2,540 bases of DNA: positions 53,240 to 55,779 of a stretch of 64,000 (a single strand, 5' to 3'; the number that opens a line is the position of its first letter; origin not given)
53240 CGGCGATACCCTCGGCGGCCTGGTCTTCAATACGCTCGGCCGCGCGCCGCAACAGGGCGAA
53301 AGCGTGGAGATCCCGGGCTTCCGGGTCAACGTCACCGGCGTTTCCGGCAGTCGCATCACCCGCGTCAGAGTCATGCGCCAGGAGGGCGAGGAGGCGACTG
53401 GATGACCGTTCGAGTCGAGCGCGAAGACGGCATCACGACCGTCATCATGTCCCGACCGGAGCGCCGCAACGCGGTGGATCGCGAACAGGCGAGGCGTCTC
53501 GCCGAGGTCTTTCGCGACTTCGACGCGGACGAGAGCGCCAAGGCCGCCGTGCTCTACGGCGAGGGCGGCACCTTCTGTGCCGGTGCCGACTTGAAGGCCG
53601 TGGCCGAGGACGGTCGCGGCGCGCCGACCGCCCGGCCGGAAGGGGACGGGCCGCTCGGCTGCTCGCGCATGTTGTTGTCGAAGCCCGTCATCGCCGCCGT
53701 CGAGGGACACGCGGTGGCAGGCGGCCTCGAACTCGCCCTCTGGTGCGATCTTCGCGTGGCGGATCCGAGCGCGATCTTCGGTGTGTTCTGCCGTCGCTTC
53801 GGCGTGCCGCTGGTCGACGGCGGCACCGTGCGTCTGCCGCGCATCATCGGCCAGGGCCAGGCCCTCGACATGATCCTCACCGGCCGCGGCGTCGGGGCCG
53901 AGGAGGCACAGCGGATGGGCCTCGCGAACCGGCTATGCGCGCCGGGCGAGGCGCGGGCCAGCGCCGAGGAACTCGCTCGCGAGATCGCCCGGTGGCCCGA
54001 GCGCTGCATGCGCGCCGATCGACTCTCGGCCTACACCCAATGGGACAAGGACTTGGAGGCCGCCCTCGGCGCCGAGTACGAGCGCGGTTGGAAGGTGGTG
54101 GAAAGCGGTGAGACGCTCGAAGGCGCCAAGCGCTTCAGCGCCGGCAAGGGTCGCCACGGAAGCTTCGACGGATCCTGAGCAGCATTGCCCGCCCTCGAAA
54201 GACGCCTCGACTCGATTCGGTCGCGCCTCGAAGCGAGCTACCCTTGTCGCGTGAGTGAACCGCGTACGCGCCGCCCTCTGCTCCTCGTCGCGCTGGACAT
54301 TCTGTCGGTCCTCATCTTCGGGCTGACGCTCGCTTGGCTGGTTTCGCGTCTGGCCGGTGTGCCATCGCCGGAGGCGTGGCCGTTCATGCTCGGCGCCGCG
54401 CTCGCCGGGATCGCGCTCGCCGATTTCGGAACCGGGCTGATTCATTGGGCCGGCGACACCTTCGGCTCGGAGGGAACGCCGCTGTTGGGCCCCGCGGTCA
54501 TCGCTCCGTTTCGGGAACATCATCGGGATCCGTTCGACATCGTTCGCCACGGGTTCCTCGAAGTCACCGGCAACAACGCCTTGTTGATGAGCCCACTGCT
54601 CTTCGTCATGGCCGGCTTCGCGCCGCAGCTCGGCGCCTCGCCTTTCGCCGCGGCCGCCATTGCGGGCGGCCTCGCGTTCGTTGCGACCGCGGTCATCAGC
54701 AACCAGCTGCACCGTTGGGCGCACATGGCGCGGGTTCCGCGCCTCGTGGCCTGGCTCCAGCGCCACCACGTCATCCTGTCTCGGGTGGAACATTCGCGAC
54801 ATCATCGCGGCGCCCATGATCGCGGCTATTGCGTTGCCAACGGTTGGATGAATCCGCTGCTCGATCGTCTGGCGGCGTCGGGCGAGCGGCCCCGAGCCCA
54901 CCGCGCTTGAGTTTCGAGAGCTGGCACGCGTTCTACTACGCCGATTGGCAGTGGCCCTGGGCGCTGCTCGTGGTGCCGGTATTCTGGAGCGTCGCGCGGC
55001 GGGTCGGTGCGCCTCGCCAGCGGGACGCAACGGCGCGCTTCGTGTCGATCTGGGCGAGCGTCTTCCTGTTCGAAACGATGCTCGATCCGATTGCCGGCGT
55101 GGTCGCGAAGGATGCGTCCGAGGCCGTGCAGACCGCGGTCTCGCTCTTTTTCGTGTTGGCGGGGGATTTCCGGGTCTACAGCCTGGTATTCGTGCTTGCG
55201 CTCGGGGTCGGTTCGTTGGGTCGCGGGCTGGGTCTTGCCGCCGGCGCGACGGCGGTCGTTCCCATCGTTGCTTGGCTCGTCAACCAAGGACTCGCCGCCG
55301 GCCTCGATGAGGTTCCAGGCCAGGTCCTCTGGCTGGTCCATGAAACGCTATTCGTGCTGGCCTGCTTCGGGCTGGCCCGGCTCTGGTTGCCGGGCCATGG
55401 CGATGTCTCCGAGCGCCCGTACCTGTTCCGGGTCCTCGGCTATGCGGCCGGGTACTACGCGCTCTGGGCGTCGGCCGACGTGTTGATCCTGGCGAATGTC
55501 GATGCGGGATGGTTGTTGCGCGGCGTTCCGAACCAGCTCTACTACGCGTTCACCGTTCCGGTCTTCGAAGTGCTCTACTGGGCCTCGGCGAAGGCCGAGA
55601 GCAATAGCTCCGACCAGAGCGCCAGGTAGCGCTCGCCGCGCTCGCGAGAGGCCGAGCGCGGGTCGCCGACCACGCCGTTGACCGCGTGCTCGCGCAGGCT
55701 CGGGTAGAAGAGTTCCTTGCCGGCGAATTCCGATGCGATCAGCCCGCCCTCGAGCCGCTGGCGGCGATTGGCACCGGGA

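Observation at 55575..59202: GTP cyclohydrolase II variant lacking the Tyr105 equivalent, coupled to a double-SIS/creatininase fusion: candidate two-step FAPy-type pathway from GTP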

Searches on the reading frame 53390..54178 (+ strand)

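Call 3: search_protein_families(library=pfam, proteins=[window:53390-54178:+], max_evalue=0.01)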
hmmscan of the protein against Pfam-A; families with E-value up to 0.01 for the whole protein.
window:53390-54178:+ (262 aa): 2 families
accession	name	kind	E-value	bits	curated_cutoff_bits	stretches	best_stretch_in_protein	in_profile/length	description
PF00378.25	ECH_1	-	7.6e-42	143.8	27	1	10-249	1-240/251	Enoyl-CoA hydratase/isomerase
PF16113.10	ECH_2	-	2.3e-17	64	27.2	1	16-197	2-186/335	Enoyl-CoA hydratase/isomerase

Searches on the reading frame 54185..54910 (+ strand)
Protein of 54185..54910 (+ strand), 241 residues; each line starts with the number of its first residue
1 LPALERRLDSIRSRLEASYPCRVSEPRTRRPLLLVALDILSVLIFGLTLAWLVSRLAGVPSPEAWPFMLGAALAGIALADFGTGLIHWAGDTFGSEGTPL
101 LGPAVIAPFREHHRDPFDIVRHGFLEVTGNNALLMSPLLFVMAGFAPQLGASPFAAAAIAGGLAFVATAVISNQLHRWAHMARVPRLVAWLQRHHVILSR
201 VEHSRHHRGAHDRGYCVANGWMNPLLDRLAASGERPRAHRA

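Call 3: search_protein_families(library=pfam, proteins=[window:54185-54910:+], max_evalue=0.01)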
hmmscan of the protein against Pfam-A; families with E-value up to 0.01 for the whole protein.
window:54185-54910:+ (241 aa): 1 family
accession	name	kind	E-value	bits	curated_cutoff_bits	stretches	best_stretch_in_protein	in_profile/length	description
PF10520.15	Lipid_desat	-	1.8e-45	155.6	26.4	1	77-229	2-154/175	Lipid desaturase domain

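Call 4: search_protein_families(library=ncbifam, proteins=[window:54185-54910:+], max_evalue=0.01)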
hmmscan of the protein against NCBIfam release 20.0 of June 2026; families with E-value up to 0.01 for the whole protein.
window:54185-54910:+ (241 aa): 1 family
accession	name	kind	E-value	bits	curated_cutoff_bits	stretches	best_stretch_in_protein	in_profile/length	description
NF045946.1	PlasmethDesatCarF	equivalog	9.1e-42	143.3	500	1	36-226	27-213/269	plasmanylethanolamine desaturase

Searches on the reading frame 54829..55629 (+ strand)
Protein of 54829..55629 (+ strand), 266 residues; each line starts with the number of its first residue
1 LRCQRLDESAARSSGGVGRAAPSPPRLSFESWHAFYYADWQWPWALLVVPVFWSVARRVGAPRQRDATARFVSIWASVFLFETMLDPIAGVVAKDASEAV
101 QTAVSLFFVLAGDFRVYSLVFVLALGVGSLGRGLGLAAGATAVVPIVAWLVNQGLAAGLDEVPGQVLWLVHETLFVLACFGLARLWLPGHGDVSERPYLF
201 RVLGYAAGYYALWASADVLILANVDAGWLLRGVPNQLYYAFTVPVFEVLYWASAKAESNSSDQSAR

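Call 3: search_protein_families(library=pfam, proteins=[window:54829-55629:+], max_evalue=0.01)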
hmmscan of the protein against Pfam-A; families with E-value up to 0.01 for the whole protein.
window:54829-55629:+ (266 aa): 0 families

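Call 4: search_protein_families(library=ncbifam, proteins=[window:54829-55629:+], max_evalue=0.01)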
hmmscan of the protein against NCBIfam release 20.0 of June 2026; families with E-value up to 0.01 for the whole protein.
window:54829-55629:+ (266 aa): 0 families

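Call 19: search_protein_families(library=pfam, proteins=[window:54910-55629:+], max_evalue=10)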
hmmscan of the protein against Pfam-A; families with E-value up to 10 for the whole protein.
window:54910-55629:+ (239 aa): 1 family
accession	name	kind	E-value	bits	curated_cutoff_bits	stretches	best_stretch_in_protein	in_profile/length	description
PF18910.5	DUF5665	-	0.21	12.1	27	1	103-126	14-37/56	Domain of unknown function (DUF5665)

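Call 47: find_homologous_proteins(query=window:54907-55629:+, max_evalue=0.001)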
Query window:54907-55629:+ (240 aa): 462 proteins with E <= 0.001 among 3607 candidates; the best 120 are listed.
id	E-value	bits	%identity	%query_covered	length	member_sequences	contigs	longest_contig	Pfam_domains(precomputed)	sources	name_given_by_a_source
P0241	9.1e-153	525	100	100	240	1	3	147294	-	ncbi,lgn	-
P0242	8.8e-107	374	73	100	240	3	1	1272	-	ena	-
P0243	1.1e-106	374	72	100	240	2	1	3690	-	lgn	-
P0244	4.4e-97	343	69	100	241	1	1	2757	-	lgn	-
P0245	1.2e-93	331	65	100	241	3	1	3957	-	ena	-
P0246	3.8e-84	300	61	98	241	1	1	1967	-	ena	-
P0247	1.0e-76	276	62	93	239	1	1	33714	-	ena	-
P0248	1.8e-76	275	59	100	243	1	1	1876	-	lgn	-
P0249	2.0e-75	272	58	100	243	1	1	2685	-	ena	-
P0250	6.1e-74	267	58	100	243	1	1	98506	-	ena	-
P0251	4.6e-66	241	52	100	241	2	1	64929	-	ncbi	-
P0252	9.9e-61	224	51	100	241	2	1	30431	-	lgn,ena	-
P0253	1.3e-60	223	58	91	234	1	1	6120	-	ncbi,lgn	-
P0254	1.0e-56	210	51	99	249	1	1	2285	-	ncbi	-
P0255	3.1e-55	206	53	96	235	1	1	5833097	-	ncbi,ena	-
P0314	2.3e-41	160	45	97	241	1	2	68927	-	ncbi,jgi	jgi:hypothetical protein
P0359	9.7e-38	148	41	98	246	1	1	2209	-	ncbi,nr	ncbi:MAG: hypothetical protein K2X91_13605 [Thermoleophilia bacterium]|nr:hypothetical protein [Ther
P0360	1.1e-37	148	44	95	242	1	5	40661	-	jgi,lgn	jgi:hypothetical protein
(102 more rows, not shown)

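Call 56: search_solved_structures(query=A4, max_evalue=10, show_alignments=0)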
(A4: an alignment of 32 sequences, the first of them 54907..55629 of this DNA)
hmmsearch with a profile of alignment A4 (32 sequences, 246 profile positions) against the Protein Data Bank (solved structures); distinct sequences matched with E-value up to 10: 0.

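Call 58: search_protein_families(library=ncbifam, proteins=[window:54907-55629:+, P0255, P0359], max_evalue=1)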
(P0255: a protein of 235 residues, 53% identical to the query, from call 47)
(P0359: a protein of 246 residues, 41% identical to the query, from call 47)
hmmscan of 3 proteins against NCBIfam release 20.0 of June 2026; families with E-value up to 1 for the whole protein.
window:54907-55629:+ (240 aa): 0 families

P0255 (235 aa): 0 families

P0359 (246 aa): 0 families

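Call 72: find_encoding_contigs(protein=P0255, flank=7000, max_places=1)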
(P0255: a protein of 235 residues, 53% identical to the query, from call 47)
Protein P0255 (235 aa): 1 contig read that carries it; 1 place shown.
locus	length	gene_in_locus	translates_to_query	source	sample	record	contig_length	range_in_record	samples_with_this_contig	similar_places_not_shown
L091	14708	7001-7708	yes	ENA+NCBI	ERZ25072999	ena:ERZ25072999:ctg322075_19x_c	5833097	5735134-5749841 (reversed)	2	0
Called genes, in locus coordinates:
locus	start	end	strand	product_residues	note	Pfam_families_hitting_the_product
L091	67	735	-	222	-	PF03588:Leu_Phe_trans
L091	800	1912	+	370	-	PF02771:Acyl-CoA_dh_N, PF00441:Acyl-CoA_dh_1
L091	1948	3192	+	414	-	PF02771:Acyl-CoA_dh_N, PF02770:Acyl-CoA_dh_M, PF00441:Acyl-CoA_dh_1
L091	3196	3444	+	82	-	-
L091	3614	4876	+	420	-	PF01595:CNNM, PF00571:CBS (weak), PF03471:CorC_HlyC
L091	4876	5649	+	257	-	PF00378:ECH_1, PF16113:ECH_2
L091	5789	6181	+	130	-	-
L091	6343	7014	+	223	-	PF10520:Lipid_desat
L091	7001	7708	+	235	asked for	-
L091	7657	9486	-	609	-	PF02633:Creatininase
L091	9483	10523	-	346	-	PF00925:GTP_cyclohydro2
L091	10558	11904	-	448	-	PF06808:DctM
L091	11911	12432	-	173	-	PF04290:DctQ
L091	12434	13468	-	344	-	PF03480:DctP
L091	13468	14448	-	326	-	PF23213:, PF23212:DUF7064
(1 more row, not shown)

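Call 73: find_encoding_contigs(protein=P0314, flank=7000, max_places=1)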
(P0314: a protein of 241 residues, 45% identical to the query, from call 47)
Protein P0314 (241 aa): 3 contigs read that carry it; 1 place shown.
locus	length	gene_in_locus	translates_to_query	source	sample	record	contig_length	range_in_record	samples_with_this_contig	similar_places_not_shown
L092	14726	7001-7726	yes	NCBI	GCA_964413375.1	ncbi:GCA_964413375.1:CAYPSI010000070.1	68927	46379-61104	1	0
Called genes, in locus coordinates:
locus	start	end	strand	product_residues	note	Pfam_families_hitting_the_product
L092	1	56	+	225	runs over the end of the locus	PF13417:GST_N_3, PF13409:GST_N_2 (weak), PF17171:GST_C_6 (weak)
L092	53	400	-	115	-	PF01329:Pterin_4a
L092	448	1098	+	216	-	PF00730:HhH-GPD, PF00633:HHH (weak)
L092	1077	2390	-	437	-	PF00884:Sulfatase, PF01663:Phosphodiest, PF08665:PglZ (faint)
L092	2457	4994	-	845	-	PF00270:DEAD, PF04851:ResIII (weak), PF22527:DEXQc_Suv3 (weak), PF12029:DUF3516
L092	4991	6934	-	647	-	PF00884:Sulfatase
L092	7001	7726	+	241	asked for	-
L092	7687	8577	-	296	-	PF00034:Cytochrom_C, PF13442:Cytochrome_CBB3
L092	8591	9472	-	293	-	PF02492:cobW, PF07683:CobW_C (weak)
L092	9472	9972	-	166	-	-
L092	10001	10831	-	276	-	PF03372:Exo_endo_phos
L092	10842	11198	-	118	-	PF12840:HTH_20, PF01022:HTH_5, PF09339:HTH_IclR (weak)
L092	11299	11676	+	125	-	PF00903:Glyoxalase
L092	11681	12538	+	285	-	-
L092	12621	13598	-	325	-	PF00296:Bac_luciferase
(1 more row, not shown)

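Call 74: find_encoding_contigs(protein=P0360, flank=7000, max_places=1)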
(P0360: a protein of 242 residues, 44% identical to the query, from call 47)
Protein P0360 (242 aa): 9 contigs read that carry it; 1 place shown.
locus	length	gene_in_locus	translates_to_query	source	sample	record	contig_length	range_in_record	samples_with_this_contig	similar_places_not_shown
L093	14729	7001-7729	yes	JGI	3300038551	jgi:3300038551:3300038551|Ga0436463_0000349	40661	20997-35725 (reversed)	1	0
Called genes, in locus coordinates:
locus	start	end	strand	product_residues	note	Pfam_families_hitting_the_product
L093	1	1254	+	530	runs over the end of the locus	PF03109:ABC1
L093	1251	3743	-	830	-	PF03797:Autotransporter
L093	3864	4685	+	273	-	PF00378:ECH_1, PF16113:ECH_2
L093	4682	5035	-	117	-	-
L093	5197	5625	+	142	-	PF03061:4HBT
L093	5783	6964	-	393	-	PF02515:CoA_transf_3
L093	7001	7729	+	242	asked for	-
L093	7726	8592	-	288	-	PF00034:Cytochrom_C, PF13442:Cytochrome_CBB3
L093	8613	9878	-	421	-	PF02812:ELFV_dehydrog_N, PF00208:ELFV_dehydrog, PF02826:2-Hacid_dh_C (faint)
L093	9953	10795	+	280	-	PF00106:adh_short, PF01370:Epimerase (weak), PF08659:KR, PF13561:adh_short_C2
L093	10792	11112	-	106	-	PF01985:CRS1_YhbY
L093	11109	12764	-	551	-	PF02771:Acyl-CoA_dh_N, PF02770:Acyl-CoA_dh_M, PF00441:Acyl-CoA_dh_1, PF08028:Acyl-CoA_dh_2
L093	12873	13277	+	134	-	PF13473:Cupredoxin_1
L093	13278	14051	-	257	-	PF00459:Inositol_P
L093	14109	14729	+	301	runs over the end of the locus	PF04794:YdjC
